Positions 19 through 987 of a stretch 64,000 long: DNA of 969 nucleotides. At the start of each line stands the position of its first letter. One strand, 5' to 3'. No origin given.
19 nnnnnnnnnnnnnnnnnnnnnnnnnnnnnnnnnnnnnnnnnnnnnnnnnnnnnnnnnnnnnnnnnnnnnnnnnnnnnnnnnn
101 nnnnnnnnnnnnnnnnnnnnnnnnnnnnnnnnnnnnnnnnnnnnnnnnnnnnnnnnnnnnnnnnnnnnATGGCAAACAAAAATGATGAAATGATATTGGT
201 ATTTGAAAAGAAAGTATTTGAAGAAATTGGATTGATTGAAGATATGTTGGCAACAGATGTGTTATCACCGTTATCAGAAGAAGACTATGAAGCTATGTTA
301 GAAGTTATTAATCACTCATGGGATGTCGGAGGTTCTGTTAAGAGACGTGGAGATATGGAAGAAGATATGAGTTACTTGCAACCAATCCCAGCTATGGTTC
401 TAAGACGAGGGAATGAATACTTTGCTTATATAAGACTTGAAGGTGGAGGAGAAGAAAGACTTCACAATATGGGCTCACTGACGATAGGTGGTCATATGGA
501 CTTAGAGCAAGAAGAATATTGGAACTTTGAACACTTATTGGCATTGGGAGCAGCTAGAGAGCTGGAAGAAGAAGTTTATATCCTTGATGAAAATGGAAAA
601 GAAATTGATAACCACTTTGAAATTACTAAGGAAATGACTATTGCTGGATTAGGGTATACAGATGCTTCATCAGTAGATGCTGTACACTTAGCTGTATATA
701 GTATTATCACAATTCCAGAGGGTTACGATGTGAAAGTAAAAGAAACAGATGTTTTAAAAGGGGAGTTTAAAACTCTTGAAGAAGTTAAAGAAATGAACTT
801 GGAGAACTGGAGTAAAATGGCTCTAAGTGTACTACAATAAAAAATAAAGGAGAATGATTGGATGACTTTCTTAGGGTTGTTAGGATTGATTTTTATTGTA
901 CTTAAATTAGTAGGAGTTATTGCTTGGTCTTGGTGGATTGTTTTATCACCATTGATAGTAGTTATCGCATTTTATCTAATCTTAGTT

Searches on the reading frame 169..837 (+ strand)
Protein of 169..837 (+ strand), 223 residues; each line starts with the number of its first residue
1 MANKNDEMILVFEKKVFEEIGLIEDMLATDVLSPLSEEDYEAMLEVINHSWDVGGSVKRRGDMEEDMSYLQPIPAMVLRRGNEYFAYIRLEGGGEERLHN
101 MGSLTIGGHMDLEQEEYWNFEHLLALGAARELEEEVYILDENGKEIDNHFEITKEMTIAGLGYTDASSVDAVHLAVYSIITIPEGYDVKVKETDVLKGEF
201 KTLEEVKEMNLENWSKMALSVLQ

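Call 114: search_protein_families(library=pfam, alignment_id=A7, max_evalue=0.01)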
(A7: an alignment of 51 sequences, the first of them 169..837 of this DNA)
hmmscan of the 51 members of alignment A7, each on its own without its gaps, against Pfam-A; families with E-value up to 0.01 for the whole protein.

A. member 1, window:169-837:+ (223 aa): 0 families

B. families by the number of members that match (of 51 scanned): 18 families
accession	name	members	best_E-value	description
PF23864.1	DUF7222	2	3.6e-27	Domain of unknown function (DUF7222)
PF07129.17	DUF1381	1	1.8e-19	Protein of unknown function (DUF1381)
PF24240.1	DUF7448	1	1.5e-18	Domain of unknown function (DUF7448)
PF11611.13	DUF4352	1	6e-14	Domain of unknown function (DUF4352)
PF00625.27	Guanylate_kin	1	6.9e-13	Guanylate kinase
PF00085.26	Thioredoxin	1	1e-08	Thioredoxin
PF10269.14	Tmemb_185A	1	0.0001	Transmembrane Fragile-X-F protein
PF19165.5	DUF5847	1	0.00047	Family of unknown function (DUF5847)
PF14119.11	DUF4288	1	0.00093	Domain of unknown function (DUF4288)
PF22025.1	ThiI_fer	1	0.0013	ThiI ferredoxin-like domain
PF13192.12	Thioredoxin_3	1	0.0017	Thioredoxin domain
PF01926.29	MMR_HSR1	1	0.0019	50S ribosome-binding GTPase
PF00462.30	Glutaredoxin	1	0.0033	Glutaredoxin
PF06156.18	YabA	1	0.0038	Initiation control protein YabA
PF14410.12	GH-E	1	0.0042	HNH/ENDO VII superfamily nuclease with conserved GHE residues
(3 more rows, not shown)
